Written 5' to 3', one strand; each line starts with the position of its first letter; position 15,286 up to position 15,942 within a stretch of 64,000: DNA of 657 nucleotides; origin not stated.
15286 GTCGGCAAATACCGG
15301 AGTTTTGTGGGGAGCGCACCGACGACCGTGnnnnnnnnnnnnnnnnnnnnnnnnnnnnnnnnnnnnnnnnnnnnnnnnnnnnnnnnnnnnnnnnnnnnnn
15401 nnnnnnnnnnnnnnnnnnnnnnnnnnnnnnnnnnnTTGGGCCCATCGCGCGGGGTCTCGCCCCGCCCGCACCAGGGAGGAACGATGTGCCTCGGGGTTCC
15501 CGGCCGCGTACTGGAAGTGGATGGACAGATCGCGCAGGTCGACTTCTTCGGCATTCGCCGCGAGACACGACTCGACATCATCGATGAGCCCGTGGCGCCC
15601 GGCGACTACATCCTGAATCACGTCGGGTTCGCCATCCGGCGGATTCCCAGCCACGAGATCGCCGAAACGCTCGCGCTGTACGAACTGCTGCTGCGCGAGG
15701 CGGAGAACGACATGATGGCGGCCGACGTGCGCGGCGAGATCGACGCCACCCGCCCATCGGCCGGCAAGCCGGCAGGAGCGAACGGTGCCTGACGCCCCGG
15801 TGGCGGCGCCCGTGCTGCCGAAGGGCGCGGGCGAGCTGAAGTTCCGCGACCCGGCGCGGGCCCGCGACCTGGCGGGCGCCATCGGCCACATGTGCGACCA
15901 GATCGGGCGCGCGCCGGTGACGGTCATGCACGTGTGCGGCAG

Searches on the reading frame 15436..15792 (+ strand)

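Call 68: search_protein_families(library=pfam, proteins=[window:15436-15792:+], max_evalue=0.0001)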
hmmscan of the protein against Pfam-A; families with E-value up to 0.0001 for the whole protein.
window:15436-15792:+ (118 aa): 1 family
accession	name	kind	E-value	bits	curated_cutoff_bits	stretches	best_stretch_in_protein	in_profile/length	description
PF01455.23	HupF_HypC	-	1.9e-23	82.8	28.5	1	17-82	1-65/65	HupF/HypC family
